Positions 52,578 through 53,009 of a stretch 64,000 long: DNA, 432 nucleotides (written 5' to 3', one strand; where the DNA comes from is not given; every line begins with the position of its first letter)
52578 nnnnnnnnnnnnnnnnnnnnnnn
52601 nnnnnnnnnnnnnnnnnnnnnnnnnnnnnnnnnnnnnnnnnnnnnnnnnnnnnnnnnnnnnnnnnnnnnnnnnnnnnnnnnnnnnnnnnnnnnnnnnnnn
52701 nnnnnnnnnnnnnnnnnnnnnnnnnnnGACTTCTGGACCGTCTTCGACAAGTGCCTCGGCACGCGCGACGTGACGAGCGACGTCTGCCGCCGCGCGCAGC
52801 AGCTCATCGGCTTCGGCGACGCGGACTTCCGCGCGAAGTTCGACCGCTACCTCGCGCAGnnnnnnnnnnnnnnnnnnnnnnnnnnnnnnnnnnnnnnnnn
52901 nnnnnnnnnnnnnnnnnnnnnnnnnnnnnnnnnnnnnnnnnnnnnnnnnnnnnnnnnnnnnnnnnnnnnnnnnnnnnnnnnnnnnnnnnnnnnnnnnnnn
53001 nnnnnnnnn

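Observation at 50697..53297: ECF sigma/anti-sigma pair followed by a secreted protein built from five two-cysteine repeats of an apparently undescribed type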

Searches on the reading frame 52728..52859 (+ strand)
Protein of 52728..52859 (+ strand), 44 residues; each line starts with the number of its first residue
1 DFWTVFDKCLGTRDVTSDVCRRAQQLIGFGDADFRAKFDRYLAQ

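Call 25: search_protein_representatives(alignment_id=A2)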
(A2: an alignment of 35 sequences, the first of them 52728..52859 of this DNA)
Query: 35 sequences, 44 profile positions. Proteins with E-value up to 0.001 (for the whole library): 93; up to 1e-10: 59; up to 1e-30: 17. The best 93 are listed.
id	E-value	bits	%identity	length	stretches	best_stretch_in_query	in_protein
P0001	7.7e-95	326.1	-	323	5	1-44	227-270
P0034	1.8e-90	312.2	-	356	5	1-43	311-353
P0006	5.7e-90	310.5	-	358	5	1-44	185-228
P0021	1.3e-79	277.4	-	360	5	1-44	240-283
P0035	5.7e-78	272.1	-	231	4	1-44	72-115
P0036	1.8e-71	251.3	-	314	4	1-44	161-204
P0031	1.2e-68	242.3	-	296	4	1-44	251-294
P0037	2.7e-59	212.3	-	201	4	1-44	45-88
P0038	7.6e-56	201.3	-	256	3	1-44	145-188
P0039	3.7e-46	170.3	-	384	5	1-39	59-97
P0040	6.6e-42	156.7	-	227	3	1-43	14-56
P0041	1.7e-38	145.8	-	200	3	1-44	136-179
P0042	3.9e-36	138.2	-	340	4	7-43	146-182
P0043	6.6e-35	134.3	-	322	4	1-39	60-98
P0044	7.6e-34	130.9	-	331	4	7-42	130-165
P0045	1.2e-33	130.2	-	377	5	12-40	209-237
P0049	8.1e-28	111.6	-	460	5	14-40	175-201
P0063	1.4e-19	85.3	-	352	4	16-39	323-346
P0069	1.6e-17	78.7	-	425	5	16-38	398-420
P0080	1.1e-14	69.6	-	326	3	16-43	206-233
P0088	5.1e-11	57.8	-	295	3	16-38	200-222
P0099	3.4e-08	48.8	-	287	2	1-42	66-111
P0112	5.9e-06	41.6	-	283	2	19-44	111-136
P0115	1.3e-05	40.5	-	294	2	2-38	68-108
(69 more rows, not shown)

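Call 27: search_protein_families(library=pfam, proteins=[P0039, P0045, P0049, P0069, P0080, P0099, P0112, P0115, P0088, P0063], max_evalue=1)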
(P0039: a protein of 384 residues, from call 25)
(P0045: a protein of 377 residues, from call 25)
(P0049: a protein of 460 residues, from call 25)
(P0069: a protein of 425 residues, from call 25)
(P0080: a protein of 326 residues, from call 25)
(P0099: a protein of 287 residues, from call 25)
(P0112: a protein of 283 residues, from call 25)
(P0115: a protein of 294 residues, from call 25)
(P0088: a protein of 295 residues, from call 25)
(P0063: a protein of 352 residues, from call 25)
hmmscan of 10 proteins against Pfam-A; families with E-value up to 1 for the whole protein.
P0039 (384 aa): 7 families
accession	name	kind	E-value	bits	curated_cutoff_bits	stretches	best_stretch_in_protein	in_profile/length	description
PF22495.2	HTH_92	-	0.00077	19.2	27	0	156-168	8-20/45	RsaL-like HTH domain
PF03909.22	BSD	-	0.037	14.5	24.6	0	288-300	35-47/58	BSD domain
PF20165.3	KBTB_W-LIR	-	0.037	14.5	19.7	0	88-97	1-10/12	KBTB, W-type LIR motif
PF23240.1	HAT_PRP39_N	-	0.048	14.2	27.7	0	263-309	54-100/168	PRP39 N-terminal HAT repeat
PF04891.17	NifQ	-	0.12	13.3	27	0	78-167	13-98/159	NifQ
PF09550.16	Phage_TAC_6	-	0.18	12.7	23.4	0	215-233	5-23/58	Phage tail assembly chaperone protein, TAC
PF16177.11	ACAS_N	-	0.18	12.1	27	0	218-245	2-28/55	Acetyl-coenzyme A synthetase N-terminus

P0045 (377 aa): 10 families
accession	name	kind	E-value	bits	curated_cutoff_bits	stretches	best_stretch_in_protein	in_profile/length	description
PF13767.11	DUF4168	-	8.5e-09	36.8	25.8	0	334-367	46-78/95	Domain of unknown function (DUF4168)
PF09550.16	Phage_TAC_6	-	2.6e-07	31.4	23.4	0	225-237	15-31/58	Phage tail assembly chaperone protein, TAC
PF22470.1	Histone_HNS_N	-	5.1e-05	23.5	24.5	0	71-100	46-75/79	H-NS histone-like proteins, N-terminal domain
PF08671.16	SinI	-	0.00069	19.8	31.4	0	359-367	14-22/28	Anti-repressor SinI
PF03909.22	BSD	-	0.0027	18.1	24.6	0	226-242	36-52/58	BSD domain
PF17650.6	RACo_linker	-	0.0054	17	26.2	0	110-133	20-43/86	RACo linker region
PF00109.32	ketoacyl-synt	-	0.0067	16.5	20.8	0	269-295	84-110/252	Beta-ketoacyl synthase, N-terminal domain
PF19956.5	EAD2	-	0.2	12.4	23.8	0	164-256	21-80/81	Effector-associated domain 2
PF22323.1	Aq_1974-like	-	0.25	11.5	27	0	221-233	5-17/64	Uncharacterised protein aq_1974-like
PF19265.4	DUF5908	-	0.3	12.4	27.7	0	182-203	29-50/55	Family of unknown function (DUF5908)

P0049 (460 aa): 6 families
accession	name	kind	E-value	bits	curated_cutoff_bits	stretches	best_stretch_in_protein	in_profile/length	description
PF03909.22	BSD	-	0.0074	16.7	24.6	0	310-324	34-48/58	BSD domain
PF22495.2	HTH_92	-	0.0091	15.7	27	0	310-321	7-18/45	RsaL-like HTH domain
PF15707.10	MCCD1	-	0.095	13.6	27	0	323-360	21-58/90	Mitochondrial coiled-coil domain protein 1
PF02405.21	MlaE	-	0.31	11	22.5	0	344-379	163-198/212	Permease MlaE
PF11574.13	Rpf1_C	-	0.36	12.1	21.2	1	284-318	30-64/88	Resuscitation-promoting factor Rpf1, C-terminal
PF08977.15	BOFC_N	-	0.82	10.1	25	0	191-204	25-38/51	Bypass of Forespore C, N terminal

P0069 (425 aa): 6 families
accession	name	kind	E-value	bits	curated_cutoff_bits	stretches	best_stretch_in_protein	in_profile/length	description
PF10761.14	DUF2590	-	0.0001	22.9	27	1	106-138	10-42/100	Protein of unknown function (DUF2590)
PF13767.11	DUF4168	-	0.00021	22.7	25.8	0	229-281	33-78/95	Domain of unknown function (DUF4168)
PF17107.11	SesA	-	0.0011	19.6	26.3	0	84-131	52-99/122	N-terminal domain on NACHT_NTPase and P-loop NTPases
PF13763.11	DUF4167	-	0.27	11.9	25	1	80-130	17-65/78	Domain of unknown function (DUF4167)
PF08044.16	DUF1707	-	0.27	11.7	27.6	1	192-223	7-38/53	DUF1707 SHOCT-like domain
PF22554.1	Chap-C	-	0.64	11.2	27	0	92-130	35-73/91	TY-Chap C-terminal domain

P0080 (326 aa): 5 families
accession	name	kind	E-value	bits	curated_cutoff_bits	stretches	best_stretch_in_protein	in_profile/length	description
PF02912.23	Phe_tRNA-synt_N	-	0.013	15.8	22.3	1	280-305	26-51/69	Aminoacyl tRNA synthetase class II, N-terminal domain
PF09476.15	Pilus_CpaD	-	0.018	15.3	31.1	0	171-223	57-109/200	Pilus biogenesis CpaD protein (pilus_cpaD)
PF11878.13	DOCK_C-D_N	-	0.098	13.6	23.5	0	81-112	44-75/113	Dedicator of cytokinesis C/D, N terminal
PF06169.17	DUF982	-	0.11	13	22.2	1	272-306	17-51/73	Protein of unknown function (DUF982)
PF12063.14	ATG1-like_MIT1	-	0.51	10.7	22.5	0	63-113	39-81/147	Atg1-like, MIT domain 1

P0099 (287 aa): 3 families
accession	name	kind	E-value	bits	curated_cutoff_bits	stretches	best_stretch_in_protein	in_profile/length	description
PF02320.22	UCR_hinge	-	0.041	14.4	27.2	0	65-90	17-42/65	Ubiquinol-cytochrome C reductase hinge protein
PF02734.22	Dak2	-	0.16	12.3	27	0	58-101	111-153/174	DAK2 domain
PF17196.9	DUF5133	-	0.25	12.1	25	0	191-226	9-42/65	Protein of unknown function (DUF5133)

P0112 (283 aa): 5 families
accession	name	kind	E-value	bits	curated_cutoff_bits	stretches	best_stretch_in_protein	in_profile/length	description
PF23240.1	HAT_PRP39_N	-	7.9e-05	23.2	27.7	1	168-224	88-144/168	PRP39 N-terminal HAT repeat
PF09256.16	BaffR-Tall_bind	-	0.0037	17.4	21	0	77-84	11-18/30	BAFF-R, TALL-1 binding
PF23241.1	HAT_PRP39_C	-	0.031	14.8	33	1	206-272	60-125/139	PRP39 C-terminal HAT repeat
PF24296.1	SrfA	-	0.051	14.1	27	0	110-131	47-68/73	SrfA protein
PF17866.7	AAA_lid_6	-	0.19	12.3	24.3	0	186-199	23-36/60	AAA lid domain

P0115 (294 aa): 4 families
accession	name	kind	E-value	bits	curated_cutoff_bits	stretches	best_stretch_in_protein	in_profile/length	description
PF07960.16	CBP4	-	0.00095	19.4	28.8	1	252-289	38-72/131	CBP4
PF04316.19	FlgM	-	0.0078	16.9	25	0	250-284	2-35/55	Anti-sigma-28 factor, FlgM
PF14433.11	SUKH-3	-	0.1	13.2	23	0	101-148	48-97/146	SUKH-3 immunity protein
PF24296.1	SrfA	-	0.19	12.2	27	1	146-171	41-66/73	SrfA protein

P0088 (295 aa): 3 families
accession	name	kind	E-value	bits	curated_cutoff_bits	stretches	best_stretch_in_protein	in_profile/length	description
PF22495.2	HTH_92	-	0.0016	18.2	27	0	211-227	7-23/45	RsaL-like HTH domain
PF04444.19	Dioxygenase_N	-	0.22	11.8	27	0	273-290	15-32/75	Catechol dioxygenase N terminus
PF08734.17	GYD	-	0.37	11.3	31.4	0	119-157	8-46/91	GYD domain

P0063 (352 aa): 3 families
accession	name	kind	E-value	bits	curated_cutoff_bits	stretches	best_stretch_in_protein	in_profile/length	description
PF12968.13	DUF3856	-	0.018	15.5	27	0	97-133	3-39/143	Domain of Unknown Function (DUF3856)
PF16572.11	HlyD_D4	-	0.06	13.7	26.4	0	102-117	14-31/55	Long alpha hairpin domain of cation efflux system protein, CusB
PF22495.2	HTH_92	-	0.27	11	27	0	334-349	7-22/45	RsaL-like HTH domain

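Call 28: find_encoding_contigs(protein=P0045, flank=6000, max_places=3)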
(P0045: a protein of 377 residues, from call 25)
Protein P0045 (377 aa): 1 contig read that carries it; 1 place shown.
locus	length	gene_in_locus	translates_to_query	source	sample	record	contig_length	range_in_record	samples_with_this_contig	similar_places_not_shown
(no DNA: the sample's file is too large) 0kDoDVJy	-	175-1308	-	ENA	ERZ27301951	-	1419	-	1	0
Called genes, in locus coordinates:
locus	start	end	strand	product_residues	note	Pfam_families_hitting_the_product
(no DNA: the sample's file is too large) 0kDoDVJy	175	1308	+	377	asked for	PF13767:DUF4168 (faint), PF09550:Phage_TAC_6 (faint)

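Call 31: find_homologous_proteins(query=A3, max_evalue=0.001)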
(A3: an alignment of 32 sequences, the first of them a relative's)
Query A3 (32 sequences) (460 aa, profile of the alignment): 146 proteins with E <= 0.001 among 8000 candidates; the best 120 are listed.
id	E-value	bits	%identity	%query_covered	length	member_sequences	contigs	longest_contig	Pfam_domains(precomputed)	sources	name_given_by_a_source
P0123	1.1e-115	404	83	100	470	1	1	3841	-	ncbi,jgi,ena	-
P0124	2.0e-111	390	93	100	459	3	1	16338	-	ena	-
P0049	3.0e-111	390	100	100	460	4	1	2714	-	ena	-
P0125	3.9e-111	389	80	100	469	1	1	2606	-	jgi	jgi:hypothetical protein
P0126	1.0e-109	385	57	100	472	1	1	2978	-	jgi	jgi:hypothetical protein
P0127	7.1e-108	379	65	100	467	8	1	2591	-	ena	-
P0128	9.3e-107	375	34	53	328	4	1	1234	-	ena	-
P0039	3.2e-103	363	35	65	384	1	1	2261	-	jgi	jgi:hypothetical protein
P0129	1.3e-101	358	34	66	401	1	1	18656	-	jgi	jgi:hypothetical protein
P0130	3.1e-99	350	33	53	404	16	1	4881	PF02912.24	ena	-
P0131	6.3e-99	349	86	79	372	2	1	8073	-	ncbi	-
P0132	1.3e-98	348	60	86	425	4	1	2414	-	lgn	-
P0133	2.0e-98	348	77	86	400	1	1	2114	-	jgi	-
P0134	5.5e-98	346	33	53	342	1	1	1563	-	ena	-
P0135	6.5e-98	346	47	86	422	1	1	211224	-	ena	-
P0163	6.5e-86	307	43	86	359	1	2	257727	-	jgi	jgi:hypothetical protein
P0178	3.2e-82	294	34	68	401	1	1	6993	PF13767.12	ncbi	-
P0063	3.3e-77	278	39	84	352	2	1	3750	-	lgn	-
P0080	1.1e-66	243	38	34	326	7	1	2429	-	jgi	-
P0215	4.8e-65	238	36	55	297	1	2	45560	-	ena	-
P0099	4.7e-58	215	36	33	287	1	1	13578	-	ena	-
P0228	4.9e-51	192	32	52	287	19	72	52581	-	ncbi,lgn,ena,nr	ncbi:MAG: hypothetical protein E6H84_08020 [Chloroflexi bacterium]|nr:MAG: hypothetical protein E6H8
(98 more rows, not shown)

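Call 32: find_encoding_contigs(protein=P0129, flank=10000, max_places=2)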
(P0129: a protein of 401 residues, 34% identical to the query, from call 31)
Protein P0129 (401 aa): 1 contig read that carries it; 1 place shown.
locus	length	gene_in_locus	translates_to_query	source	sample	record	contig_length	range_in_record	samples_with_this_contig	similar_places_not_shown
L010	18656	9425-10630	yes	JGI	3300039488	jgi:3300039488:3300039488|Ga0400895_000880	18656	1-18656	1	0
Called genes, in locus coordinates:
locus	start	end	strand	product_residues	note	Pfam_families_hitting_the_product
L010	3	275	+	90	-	?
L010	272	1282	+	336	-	PF00174:Oxidored_molyb, PF03404:Mo-co_dimer (weak)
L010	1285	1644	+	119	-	PF01243:PNPOx_N (weak), PF04075:F420H2_quin_red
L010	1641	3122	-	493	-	PF00478:IMPDH (weak), PF03060:NMO, PF01070:FMN_dh (weak), PF06445:GyrI-like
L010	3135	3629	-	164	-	PF00694:Aconitase_C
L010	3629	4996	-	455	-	PF00330:Aconitase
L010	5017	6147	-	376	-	PF00682:HMGL-like, PF22617:HCS_D2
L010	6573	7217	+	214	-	PF04542:Sigma70_r2, PF08281:Sigma70_r4_2, PF04545:Sigma70_r4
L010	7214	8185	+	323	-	-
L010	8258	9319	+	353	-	-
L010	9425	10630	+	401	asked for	-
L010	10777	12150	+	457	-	-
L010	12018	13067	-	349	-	PF03951:Gln-synt_N, PF00120:Gln-synt_C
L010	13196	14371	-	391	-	PF01520:Amidase_3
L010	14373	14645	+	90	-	PF10851:DUF2652 (weak)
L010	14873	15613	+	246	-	PF01694:Rhomboid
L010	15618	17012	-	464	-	PF13428:TPR_14 (faint)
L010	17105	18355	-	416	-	PF02743:dCache_1, PF00672:HAMP (faint)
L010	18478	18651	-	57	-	-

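Call 33: find_encoding_contigs(protein=P0135, flank=7000, max_places=2)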
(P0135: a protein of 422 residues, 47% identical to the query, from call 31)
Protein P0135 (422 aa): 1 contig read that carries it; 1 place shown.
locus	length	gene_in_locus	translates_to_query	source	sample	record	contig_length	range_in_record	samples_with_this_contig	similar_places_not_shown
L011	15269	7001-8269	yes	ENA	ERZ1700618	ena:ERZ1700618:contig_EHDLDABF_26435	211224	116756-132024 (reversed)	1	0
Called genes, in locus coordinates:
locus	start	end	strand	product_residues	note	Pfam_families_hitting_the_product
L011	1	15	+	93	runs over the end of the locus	PF01035:DNA_binding_1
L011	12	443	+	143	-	-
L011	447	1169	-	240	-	PF00753:Lactamase_B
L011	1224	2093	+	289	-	PF00089:Trypsin, PF13365:Trypsin_2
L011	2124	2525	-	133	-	-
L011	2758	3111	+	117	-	PF17863:AAA_lid_2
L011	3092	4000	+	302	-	PF01882:DUF58, PF13519:VWA_2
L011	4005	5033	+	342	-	PF07584:BatA, PF00092:VWA, PF13519:VWA_2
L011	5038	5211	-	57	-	PF04964:Flp_Fap (weak)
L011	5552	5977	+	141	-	PF04542:Sigma70_r2, PF08281:Sigma70_r4_2, PF04545:Sigma70_r4 (weak)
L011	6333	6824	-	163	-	-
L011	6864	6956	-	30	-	-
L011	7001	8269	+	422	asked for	-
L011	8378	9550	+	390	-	PF13529:Peptidase_C39_2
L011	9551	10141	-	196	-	PF04140:ICMT, PF04191:PEMT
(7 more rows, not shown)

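Call 34: find_encoding_contigs(protein=P0163, flank=7000, max_places=2)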
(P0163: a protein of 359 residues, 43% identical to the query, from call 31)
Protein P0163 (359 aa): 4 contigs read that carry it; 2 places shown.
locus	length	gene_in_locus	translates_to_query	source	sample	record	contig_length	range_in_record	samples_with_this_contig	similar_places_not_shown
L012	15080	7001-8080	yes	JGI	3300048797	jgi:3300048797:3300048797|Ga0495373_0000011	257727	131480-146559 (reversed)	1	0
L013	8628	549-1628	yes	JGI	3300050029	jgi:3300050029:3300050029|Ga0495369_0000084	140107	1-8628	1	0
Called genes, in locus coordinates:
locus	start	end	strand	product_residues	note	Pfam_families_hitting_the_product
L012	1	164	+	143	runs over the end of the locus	-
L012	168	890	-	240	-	PF00753:Lactamase_B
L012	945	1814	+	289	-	PF00089:Trypsin, PF13365:Trypsin_2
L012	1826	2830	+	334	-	PF20030:bpMoxR, PF07726:AAA_3, PF07728:AAA_5, PF17863:AAA_lid_2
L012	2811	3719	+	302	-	PF01882:DUF58, PF13519:VWA_2 (weak)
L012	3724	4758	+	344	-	PF07584:BatA, PF00092:VWA, PF13519:VWA_2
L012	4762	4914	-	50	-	PF04964:Flp_Fap, PF16982:Flp1_like (weak)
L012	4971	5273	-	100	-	-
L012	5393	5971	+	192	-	PF07638:Sigma70_ECF (weak), PF04542:Sigma70_r2, PF08281:Sigma70_r4_2, PF04545:Sigma70_r4 (weak)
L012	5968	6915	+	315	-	-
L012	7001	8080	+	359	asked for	-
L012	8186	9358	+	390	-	PF13529:Peptidase_C39_2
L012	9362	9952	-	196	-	PF04140:ICMT, PF04191:PEMT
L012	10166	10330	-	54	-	-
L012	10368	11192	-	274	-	PF05175:MTS (weak), PF13489:Methyltransf_23, PF13649:Methyltransf_25, PF13847:Methyltransf_31, PF08241:Methyltransf_11, PF08242:Methyltransf_12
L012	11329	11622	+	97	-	-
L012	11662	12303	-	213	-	PF07931:CPT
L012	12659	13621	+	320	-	PF00398:RrnaAD, PF13649:Methyltransf_25 (weak)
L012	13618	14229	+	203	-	PF13489:Methyltransf_23, PF02353:CMAS (weak), PF13847:Methyltransf_31, PF08241:Methyltransf_11, PF08242:Methyltransf_12, PF13649:Methyltransf_25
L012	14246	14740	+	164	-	PF00856:SET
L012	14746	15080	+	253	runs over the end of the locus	PF00106:adh_short, PF01370:Epimerase (weak), PF13561:adh_short_C2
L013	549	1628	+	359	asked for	-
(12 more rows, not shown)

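Call 44: search_protein_families(library=pfam, proteins=[L010:10777-12150:+, L012:8186-9358:+, L012:5968-6915:+, L010:7214-8185:+], max_evalue=0.1)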
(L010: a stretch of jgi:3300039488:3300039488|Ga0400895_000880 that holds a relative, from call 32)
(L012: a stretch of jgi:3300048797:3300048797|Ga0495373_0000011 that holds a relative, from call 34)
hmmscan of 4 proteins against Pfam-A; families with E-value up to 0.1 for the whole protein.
L010:10777-12150:+ (457 aa): 1 family
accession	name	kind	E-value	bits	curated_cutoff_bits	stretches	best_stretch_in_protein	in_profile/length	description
PF13485.12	Peptidase_MA_2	-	4.8e-08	33.5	32.4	1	144-293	47-185/201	Peptidase MA superfamily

L012:8186-9358:+ (390 aa): 2 families
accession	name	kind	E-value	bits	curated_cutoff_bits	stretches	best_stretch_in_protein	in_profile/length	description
PF13529.12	Peptidase_C39_2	-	2e-25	90.5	24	1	198-343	8-143/143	Peptidase_C39 like family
PF12385.14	Peptidase_C70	-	0.006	16.9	19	1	215-346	19-127/141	Papain-like cysteine protease AvrRpt2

L012:5968-6915:+ (315 aa): 2 families
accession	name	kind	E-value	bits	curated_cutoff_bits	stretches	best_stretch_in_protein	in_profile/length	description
PF13620.12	CarboxypepD_reg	-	0.041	14.7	32.3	1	224-283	1-57/82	Carboxypeptidase regulatory-like domain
PF18915.5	DUF5667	-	0.076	13.9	27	0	74-127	5-58/99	Domain of unknown function (DUF5667)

L010:7214-8185:+ (323 aa): 2 families
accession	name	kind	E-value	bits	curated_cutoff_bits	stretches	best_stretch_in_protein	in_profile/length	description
PF18915.5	DUF5667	-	2.9e-05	24.8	27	1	73-136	5-68/99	Domain of unknown function (DUF5667)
PF13620.12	CarboxypepD_reg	-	0.00043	21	32.3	1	233-298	2-62/82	Carboxypeptidase regulatory-like domain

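Call 45: search_solved_structures(query=A2, max_evalue=10)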
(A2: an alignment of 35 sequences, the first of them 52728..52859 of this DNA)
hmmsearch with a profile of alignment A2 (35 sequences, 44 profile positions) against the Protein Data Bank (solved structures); distinct sequences matched with E-value up to 10: 5.
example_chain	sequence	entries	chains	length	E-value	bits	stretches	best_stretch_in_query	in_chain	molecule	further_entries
7my4_A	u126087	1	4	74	0.1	15.2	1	22-42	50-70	Sperm autoantigenic protein 17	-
2bh1_X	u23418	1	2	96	0.28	13.8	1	22-41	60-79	GENERAL SECRETION PATHWAY PROTEIN E,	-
6vq5_A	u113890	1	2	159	0.44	13.2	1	4-25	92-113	Pheromome Binding Protein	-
7mq8_LR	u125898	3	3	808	1.2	11.8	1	3-27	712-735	Transducin beta-like protein 3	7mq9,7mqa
7zru_A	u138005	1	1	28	4.8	9.8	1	3-24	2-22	Potassium channel toxin kappa-KTx 2.9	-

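Call 57: find_encoding_contigs(protein=P0099, flank=5000, max_places=2)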
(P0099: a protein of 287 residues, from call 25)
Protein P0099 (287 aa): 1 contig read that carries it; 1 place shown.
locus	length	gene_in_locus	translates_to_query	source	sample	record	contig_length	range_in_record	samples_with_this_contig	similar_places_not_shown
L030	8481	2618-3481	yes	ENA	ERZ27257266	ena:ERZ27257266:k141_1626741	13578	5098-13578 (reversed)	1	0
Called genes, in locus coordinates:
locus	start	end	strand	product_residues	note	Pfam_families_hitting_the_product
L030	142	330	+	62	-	-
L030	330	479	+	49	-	-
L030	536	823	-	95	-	-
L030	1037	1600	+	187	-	PF07638:Sigma70_ECF (weak), PF04542:Sigma70_r2, PF08281:Sigma70_r4_2, PF04545:Sigma70_r4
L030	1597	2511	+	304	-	-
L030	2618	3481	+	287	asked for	-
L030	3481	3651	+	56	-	-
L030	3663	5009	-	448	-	PF01546:Peptidase_M20, PF07687:M20_dimer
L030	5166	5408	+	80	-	-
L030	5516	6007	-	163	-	-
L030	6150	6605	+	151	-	-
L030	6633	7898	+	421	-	PF01408:GFO_IDH_MocA, PF02894:GFO_IDH_MocA_C, PF22725:GFO_IDH_MocA_C3 (weak)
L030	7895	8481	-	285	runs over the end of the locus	PF12849:PBP_like_2, PF13531:SBP_bac_11 (faint)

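Call 58: find_encoding_contigs(protein=P0228, flank=5000, max_places=2)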
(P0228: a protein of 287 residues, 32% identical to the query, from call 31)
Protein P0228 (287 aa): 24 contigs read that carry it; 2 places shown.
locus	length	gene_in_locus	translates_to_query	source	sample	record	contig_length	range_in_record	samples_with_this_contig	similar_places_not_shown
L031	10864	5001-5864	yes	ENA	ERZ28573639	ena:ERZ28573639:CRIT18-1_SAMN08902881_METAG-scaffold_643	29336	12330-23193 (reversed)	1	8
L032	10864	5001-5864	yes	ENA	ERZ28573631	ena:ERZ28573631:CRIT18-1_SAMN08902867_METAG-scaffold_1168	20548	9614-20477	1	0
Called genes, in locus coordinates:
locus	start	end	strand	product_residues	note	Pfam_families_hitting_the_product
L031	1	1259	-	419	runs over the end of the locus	PF05977:MFS_3, PF06963:FPN1 (faint), PF07690:MFS_1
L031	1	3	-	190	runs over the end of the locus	-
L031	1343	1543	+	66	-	-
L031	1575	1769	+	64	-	-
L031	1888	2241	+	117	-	PF01451:LMWPc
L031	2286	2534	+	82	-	-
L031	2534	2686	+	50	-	-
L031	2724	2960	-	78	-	-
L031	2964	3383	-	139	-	-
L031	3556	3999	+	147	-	PF04542:Sigma70_r2, PF08281:Sigma70_r4_2, PF04545:Sigma70_r4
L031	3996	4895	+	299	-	-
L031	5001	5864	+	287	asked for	-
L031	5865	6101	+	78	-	-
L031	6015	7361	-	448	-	PF01546:Peptidase_M20, PF07687:M20_dimer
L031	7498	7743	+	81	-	-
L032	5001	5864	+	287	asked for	-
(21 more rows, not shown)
